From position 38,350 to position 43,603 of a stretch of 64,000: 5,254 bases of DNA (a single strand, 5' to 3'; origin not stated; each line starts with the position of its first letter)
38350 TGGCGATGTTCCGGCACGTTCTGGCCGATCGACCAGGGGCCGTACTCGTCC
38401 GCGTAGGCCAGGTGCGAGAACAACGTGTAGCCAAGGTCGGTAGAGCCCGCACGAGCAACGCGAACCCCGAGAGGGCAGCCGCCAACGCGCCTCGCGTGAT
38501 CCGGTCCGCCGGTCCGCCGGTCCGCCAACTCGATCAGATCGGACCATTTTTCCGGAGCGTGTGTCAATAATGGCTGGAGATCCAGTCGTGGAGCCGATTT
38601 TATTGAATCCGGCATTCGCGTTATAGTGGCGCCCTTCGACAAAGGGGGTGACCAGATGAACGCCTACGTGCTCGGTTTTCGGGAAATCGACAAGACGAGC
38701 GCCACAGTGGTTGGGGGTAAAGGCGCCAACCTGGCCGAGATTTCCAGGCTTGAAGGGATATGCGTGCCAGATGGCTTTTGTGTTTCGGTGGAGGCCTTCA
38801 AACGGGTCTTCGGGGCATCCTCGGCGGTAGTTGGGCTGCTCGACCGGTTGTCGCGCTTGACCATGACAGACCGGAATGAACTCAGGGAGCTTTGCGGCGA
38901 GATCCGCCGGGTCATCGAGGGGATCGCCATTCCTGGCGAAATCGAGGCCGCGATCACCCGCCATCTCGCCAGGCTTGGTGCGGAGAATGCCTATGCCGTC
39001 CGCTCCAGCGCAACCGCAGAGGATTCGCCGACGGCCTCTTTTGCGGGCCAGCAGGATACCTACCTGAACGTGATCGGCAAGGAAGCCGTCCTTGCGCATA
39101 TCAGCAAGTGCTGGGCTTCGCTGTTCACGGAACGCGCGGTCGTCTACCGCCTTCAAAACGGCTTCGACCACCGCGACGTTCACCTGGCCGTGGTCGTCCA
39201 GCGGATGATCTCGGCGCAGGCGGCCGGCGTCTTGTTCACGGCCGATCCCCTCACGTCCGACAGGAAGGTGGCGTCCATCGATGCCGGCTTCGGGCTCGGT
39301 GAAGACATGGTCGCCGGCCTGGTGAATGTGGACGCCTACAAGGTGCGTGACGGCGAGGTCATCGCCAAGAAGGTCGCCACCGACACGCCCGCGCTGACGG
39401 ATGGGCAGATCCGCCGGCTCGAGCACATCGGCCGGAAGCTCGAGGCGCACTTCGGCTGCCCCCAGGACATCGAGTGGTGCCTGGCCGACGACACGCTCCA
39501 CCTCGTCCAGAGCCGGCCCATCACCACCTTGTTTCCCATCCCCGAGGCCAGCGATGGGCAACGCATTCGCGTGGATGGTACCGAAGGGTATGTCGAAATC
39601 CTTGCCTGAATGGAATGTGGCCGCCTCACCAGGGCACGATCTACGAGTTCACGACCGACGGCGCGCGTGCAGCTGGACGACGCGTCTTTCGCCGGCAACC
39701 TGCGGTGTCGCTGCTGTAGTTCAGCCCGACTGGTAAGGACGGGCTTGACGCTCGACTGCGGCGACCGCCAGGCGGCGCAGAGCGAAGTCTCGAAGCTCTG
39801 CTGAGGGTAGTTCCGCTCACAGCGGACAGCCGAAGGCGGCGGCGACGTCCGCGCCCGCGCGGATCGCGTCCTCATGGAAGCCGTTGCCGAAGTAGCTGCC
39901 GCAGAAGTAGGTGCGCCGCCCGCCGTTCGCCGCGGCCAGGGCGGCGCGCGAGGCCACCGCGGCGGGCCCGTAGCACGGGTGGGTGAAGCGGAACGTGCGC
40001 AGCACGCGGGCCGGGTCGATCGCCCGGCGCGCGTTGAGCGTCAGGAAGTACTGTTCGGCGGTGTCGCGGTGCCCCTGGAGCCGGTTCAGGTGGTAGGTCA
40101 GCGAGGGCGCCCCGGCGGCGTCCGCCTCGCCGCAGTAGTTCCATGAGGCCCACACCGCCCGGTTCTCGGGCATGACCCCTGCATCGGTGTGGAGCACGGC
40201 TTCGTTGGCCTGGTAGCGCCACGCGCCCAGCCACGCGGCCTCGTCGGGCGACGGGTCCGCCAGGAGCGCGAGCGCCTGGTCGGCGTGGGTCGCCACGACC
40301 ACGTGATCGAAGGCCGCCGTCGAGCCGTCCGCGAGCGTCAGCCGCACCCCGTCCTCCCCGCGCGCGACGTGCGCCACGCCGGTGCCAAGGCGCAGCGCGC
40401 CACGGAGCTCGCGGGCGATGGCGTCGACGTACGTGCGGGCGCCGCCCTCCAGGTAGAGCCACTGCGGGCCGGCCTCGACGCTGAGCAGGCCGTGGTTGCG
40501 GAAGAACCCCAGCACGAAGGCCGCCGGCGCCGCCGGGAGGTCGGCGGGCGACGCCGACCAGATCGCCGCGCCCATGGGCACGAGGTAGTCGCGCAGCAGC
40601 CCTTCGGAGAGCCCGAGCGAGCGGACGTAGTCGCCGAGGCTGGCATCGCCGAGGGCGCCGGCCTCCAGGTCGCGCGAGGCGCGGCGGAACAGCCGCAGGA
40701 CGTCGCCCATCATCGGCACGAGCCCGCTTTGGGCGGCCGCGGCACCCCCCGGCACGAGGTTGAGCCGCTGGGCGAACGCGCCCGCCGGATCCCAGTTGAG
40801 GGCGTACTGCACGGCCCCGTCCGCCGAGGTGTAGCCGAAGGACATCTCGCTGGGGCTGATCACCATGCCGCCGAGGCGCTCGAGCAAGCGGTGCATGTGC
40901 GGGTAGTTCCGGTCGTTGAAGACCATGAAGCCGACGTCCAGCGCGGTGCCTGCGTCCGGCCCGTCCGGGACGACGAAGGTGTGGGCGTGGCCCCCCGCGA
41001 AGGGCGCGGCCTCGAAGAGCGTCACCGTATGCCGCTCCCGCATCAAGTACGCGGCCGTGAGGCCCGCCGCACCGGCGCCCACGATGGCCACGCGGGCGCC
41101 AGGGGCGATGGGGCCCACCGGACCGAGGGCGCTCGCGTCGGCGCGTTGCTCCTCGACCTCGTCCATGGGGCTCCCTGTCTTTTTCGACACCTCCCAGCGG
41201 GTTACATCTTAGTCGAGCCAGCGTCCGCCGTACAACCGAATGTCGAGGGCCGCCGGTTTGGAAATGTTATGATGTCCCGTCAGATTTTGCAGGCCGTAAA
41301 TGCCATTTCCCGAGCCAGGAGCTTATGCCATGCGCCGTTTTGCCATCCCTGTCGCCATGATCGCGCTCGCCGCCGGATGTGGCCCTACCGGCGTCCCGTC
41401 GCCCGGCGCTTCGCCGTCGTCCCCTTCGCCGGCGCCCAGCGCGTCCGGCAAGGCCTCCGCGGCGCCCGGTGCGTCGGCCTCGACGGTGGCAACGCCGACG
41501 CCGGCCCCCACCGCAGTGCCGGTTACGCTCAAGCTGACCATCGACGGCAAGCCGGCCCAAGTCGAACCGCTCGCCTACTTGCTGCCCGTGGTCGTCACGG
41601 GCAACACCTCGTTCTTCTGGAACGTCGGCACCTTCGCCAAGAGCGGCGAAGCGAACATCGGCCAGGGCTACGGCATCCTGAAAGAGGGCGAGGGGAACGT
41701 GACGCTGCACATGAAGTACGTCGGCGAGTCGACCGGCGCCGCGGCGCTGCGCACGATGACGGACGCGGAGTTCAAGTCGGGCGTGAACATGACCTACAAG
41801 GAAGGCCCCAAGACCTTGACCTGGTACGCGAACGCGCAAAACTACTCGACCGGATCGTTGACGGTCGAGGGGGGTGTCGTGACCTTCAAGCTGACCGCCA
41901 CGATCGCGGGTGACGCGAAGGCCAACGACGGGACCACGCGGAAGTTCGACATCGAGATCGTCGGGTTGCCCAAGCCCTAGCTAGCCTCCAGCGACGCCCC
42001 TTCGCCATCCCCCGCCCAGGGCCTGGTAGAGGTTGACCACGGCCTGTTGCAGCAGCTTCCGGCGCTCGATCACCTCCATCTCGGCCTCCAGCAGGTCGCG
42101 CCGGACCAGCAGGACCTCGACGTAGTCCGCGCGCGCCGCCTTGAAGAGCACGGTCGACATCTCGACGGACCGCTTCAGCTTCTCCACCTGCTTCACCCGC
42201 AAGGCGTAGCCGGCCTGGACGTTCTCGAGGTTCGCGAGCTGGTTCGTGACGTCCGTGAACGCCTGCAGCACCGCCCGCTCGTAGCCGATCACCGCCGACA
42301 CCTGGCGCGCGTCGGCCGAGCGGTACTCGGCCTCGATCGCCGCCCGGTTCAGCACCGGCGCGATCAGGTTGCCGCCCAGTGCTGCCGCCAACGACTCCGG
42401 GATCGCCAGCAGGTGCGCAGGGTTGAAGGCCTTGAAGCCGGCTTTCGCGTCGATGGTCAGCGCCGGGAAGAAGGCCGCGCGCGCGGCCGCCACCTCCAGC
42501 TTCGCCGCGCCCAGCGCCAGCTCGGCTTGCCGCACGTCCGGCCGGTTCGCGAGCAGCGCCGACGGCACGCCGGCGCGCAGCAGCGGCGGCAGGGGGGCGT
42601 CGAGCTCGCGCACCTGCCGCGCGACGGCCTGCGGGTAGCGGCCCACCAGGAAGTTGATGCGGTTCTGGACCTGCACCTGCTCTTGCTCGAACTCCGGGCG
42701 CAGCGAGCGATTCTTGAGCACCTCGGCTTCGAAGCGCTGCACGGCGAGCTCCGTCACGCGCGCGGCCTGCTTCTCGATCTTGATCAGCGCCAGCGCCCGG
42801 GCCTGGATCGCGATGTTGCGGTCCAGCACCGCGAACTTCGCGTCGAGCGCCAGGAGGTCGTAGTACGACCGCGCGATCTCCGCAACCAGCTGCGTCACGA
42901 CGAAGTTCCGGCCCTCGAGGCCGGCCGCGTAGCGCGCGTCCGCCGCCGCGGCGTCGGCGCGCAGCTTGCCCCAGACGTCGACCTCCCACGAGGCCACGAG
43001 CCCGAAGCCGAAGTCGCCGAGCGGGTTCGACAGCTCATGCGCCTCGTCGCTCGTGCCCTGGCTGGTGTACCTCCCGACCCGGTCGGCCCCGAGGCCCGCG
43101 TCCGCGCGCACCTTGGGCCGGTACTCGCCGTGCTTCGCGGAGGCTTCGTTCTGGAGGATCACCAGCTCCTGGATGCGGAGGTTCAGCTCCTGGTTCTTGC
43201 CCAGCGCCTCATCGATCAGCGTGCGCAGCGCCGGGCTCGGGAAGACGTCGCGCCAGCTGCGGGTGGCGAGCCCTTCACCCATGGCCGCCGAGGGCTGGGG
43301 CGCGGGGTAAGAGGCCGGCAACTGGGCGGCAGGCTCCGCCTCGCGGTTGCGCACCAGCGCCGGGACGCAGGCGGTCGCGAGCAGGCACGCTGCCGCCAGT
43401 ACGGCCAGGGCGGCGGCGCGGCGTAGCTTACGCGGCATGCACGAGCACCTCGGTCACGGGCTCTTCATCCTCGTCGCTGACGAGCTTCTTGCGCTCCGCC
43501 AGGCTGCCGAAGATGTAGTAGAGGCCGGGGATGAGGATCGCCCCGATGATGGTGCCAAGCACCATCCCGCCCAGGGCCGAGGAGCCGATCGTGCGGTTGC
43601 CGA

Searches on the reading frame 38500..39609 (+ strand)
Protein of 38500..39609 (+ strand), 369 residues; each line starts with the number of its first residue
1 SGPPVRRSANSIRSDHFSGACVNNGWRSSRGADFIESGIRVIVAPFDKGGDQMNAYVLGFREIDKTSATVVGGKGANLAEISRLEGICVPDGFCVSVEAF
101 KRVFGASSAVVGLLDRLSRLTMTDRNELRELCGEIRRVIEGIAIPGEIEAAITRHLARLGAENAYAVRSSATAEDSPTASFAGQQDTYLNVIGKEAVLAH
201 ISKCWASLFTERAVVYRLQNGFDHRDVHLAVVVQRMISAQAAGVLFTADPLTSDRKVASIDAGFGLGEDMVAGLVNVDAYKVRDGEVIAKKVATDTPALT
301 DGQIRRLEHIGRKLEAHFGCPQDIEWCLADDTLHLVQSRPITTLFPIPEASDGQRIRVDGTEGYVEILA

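Call 71: search_protein_families(library=pfam, proteins=[window:38500-39609:+], max_evalue=0.0001)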
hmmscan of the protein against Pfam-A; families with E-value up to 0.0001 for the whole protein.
window:38500-39609:+ (369 aa): 1 family
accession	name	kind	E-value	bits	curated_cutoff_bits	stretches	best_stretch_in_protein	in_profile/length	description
PF01326.24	PPDK_N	-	2.9e-85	286.9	27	2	70-287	3-229/328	Pyruvate phosphate dikinase, AMP/ATP-binding domain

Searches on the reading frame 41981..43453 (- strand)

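Call 66: search_protein_families(library=pfam, proteins=[window:41981-43453:-], max_evalue=0.00001)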
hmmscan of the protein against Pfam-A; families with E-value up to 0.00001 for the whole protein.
window:41981-43453:- (490 aa): 1 family
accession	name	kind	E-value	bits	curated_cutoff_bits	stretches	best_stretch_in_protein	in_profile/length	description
PF02321.23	OEP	-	7.1e-29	101.4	22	2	298-480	6-187/187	Outer membrane efflux protein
